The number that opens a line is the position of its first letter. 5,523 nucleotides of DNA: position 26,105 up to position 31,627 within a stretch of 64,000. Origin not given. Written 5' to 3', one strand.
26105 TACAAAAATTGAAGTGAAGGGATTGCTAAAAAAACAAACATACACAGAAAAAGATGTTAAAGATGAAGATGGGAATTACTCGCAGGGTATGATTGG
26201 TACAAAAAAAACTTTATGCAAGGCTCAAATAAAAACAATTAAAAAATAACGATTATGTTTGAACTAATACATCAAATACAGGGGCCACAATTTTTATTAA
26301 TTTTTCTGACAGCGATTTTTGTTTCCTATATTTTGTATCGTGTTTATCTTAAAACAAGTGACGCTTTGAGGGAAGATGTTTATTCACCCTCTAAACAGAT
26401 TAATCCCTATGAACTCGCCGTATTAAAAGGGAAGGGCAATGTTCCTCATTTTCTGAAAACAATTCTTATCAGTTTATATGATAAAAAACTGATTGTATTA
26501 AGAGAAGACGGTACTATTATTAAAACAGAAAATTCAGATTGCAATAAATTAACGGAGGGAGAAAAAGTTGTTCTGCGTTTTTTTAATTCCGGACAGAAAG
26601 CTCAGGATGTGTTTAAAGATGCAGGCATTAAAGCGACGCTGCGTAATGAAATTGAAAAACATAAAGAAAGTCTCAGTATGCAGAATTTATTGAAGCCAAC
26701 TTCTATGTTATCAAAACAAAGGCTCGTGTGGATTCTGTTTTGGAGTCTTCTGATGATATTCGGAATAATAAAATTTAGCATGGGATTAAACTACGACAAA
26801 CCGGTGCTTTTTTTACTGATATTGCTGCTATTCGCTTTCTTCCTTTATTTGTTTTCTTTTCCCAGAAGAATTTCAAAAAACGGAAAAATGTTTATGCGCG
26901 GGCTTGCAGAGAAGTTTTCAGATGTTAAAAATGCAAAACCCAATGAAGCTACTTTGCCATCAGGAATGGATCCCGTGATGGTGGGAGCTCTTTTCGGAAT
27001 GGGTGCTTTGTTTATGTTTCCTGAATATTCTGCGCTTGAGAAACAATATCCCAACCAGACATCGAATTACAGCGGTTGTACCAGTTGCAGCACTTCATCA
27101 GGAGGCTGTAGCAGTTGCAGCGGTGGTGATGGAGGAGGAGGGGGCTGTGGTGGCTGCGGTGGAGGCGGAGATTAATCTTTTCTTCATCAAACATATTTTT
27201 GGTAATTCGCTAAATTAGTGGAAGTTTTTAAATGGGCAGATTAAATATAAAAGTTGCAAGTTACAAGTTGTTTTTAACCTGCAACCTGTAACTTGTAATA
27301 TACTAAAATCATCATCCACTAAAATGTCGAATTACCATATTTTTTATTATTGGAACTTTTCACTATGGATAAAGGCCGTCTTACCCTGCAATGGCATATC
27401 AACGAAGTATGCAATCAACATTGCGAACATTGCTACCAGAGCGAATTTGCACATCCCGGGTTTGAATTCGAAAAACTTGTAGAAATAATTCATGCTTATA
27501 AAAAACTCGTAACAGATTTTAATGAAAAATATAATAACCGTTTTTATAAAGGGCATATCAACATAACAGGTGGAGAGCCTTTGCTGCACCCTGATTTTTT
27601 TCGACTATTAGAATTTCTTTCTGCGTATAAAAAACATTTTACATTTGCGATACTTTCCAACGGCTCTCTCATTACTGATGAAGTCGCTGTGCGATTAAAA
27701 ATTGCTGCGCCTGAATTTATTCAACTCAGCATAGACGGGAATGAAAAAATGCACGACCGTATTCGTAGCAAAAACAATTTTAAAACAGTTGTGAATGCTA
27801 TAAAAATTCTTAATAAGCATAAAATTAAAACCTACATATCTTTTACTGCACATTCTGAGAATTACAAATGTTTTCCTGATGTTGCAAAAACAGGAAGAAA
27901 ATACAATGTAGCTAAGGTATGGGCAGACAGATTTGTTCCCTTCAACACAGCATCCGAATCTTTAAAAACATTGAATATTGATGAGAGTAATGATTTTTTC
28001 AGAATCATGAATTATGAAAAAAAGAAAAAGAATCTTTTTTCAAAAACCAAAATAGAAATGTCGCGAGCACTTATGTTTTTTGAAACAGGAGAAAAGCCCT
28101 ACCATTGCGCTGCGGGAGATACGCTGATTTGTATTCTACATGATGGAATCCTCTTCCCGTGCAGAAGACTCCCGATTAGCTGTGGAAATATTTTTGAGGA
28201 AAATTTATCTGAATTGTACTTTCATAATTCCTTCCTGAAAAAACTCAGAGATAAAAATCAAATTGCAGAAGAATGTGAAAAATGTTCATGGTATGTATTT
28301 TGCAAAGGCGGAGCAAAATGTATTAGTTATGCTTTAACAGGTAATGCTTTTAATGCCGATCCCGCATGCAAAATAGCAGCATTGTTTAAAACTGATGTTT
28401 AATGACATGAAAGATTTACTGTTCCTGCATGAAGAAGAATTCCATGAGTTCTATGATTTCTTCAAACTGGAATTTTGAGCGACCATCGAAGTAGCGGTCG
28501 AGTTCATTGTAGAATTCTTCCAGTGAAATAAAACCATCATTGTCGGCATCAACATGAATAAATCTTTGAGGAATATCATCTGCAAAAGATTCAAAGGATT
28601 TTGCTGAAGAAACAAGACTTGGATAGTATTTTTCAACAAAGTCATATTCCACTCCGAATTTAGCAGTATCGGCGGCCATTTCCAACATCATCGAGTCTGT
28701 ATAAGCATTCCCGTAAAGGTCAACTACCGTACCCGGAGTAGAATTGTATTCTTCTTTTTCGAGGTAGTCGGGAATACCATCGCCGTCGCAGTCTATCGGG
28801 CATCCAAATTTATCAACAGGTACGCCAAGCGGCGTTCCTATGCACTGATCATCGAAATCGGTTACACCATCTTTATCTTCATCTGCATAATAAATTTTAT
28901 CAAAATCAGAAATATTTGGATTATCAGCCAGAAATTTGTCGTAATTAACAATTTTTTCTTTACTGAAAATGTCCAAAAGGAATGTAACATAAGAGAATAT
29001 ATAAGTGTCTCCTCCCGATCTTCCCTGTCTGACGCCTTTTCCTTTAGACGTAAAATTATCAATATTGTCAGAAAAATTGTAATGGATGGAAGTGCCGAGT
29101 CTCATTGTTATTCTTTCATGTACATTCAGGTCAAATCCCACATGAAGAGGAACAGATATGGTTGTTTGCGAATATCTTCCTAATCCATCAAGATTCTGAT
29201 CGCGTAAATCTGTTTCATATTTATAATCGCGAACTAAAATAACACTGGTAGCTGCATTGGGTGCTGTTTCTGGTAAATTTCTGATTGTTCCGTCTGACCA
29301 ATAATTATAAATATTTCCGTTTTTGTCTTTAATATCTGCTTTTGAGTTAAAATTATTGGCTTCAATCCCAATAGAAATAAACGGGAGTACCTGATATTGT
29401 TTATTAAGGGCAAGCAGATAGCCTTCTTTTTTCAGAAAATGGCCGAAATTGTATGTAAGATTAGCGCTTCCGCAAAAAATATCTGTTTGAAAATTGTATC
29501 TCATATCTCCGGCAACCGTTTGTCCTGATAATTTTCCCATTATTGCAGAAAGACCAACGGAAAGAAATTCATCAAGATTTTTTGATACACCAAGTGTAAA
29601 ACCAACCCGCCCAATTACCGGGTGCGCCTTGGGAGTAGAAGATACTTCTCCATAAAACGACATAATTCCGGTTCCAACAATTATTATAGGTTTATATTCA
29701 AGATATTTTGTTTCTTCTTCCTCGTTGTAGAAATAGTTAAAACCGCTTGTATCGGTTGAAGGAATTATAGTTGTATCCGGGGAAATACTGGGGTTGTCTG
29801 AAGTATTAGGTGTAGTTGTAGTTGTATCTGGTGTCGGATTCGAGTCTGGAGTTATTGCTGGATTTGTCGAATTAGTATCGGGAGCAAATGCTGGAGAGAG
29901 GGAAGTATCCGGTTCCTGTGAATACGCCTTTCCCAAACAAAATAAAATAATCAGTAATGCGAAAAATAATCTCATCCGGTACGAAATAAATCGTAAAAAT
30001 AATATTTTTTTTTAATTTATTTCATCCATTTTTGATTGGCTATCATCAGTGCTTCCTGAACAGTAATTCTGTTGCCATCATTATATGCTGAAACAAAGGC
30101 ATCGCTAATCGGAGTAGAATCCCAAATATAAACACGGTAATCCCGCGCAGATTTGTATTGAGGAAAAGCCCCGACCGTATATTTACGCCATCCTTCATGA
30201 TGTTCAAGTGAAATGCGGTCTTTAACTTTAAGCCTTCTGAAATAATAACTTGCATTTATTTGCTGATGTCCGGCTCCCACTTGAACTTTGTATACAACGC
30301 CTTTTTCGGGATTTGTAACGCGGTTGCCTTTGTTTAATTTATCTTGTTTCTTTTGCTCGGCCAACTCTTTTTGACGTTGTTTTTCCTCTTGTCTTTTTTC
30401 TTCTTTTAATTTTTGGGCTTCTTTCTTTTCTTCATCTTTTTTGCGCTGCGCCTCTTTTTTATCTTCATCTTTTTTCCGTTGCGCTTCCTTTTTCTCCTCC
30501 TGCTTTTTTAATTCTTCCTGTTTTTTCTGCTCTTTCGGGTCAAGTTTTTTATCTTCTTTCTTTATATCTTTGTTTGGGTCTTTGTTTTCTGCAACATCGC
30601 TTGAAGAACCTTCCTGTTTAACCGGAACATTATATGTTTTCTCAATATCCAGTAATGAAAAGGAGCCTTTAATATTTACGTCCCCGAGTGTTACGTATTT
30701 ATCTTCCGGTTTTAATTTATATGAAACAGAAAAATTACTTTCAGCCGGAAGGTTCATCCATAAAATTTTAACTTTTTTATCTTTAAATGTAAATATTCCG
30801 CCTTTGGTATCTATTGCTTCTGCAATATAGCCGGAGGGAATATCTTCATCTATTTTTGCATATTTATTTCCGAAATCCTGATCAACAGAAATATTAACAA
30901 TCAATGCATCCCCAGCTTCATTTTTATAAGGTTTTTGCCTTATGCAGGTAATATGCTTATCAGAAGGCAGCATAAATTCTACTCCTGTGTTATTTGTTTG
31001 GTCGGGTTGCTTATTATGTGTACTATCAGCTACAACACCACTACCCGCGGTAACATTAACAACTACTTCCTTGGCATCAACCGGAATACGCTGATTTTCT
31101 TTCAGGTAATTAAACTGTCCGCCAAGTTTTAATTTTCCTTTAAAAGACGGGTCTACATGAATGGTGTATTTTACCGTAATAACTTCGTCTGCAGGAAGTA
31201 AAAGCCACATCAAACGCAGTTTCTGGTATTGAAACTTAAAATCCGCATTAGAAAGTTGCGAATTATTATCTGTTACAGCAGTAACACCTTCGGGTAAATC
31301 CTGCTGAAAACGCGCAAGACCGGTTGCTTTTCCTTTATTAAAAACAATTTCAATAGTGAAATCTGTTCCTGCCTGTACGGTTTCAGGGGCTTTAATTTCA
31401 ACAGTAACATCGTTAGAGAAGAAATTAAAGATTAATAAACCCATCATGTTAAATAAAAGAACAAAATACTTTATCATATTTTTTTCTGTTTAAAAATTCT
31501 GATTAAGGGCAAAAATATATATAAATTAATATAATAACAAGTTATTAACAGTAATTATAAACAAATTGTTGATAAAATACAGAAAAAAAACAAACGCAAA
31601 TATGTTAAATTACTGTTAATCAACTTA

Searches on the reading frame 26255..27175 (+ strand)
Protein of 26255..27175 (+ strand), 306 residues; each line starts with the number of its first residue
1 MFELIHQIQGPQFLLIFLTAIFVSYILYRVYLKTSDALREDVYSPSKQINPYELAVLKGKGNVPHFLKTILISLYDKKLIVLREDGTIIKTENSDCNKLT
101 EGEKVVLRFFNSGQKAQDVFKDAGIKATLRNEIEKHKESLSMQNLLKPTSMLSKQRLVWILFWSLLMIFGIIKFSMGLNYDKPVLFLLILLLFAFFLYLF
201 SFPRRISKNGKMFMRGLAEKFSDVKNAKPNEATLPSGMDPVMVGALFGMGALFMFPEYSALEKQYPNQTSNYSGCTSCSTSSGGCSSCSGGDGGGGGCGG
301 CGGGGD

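Call 42: search_protein_families(library=pfam, proteins=[window:26255-27175:+], max_evalue=0.0001)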
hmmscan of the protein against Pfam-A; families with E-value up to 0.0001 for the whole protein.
window:26255-27175:+ (306 aa): 1 family
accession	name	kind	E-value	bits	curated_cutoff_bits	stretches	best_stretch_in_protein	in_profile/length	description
PF20990.2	DUF2207_C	-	8.9e-06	26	33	1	43-213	4-199/247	Predicted membrane protein (DUF2207) C-terminal domain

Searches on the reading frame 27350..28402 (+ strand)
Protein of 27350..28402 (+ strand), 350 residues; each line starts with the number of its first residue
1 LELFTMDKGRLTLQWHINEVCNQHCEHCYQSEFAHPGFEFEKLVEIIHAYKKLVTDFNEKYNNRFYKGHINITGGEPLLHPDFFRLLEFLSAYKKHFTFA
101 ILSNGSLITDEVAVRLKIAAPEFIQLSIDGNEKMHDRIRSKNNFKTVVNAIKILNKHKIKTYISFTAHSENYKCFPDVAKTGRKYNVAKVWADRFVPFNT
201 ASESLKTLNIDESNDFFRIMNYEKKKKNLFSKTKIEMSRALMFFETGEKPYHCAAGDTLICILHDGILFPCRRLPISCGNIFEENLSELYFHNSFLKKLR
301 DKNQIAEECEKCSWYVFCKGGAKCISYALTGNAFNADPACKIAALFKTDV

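Call 42: search_protein_families(library=pfam, proteins=[window:27350-28402:+], max_evalue=0.0001)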
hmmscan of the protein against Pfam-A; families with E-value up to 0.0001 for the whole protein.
window:27350-28402:+ (350 aa): 3 families
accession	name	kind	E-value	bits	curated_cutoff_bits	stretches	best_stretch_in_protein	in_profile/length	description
PF04055.27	Radical_SAM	-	8.5e-20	72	29.5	1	19-180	5-164/166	Radical SAM superfamily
PF13186.11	SPASM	-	2.1e-06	28.4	21.5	1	253-312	1-66/67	Iron-sulfur cluster-binding domain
PF13353.11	Fer4_12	-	1.2e-05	26.1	22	1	20-134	14-119/137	4Fe-4S single cluster domain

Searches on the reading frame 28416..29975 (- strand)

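Call 42: search_protein_families(library=pfam, proteins=[window:28416-29975:-], max_evalue=0.0001)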
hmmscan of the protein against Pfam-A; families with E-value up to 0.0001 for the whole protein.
window:28416-29975:- (519 aa): 0 families

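Call 71: search_protein_families(library=pfam, proteins=[window:28416-29975:-], max_evalue=0.01)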
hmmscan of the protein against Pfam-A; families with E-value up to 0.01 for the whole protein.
window:28416-29975:- (519 aa): 3 families
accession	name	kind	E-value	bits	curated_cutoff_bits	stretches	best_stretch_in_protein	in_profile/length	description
PF19573.5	DUF6089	-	0.00013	21.9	23.2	1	267-332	144-213/226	Domain of unknown function (DUF6089)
PF13202.12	EF-hand_5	-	0.0024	17.7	25.9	1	473-488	6-21/25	EF hand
PF00036.39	EF-hand_1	-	0.0024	17.7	25.4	1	472-488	6-22/29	EF hand domain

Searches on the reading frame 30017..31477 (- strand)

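Call 42: search_protein_families(library=pfam, proteins=[window:30017-31477:-], max_evalue=0.0001)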
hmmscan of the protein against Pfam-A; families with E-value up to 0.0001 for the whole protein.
window:30017-31477:- (486 aa): 0 families

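Call 71: search_protein_families(library=pfam, proteins=[window:30017-31477:-], max_evalue=0.01)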
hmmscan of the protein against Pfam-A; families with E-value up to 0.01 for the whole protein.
window:30017-31477:- (486 aa): 1 family
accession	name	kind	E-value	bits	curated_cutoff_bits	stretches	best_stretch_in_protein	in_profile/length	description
PF02724.19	CDC45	-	0.0065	15.2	34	1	286-405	126-244/624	CDC45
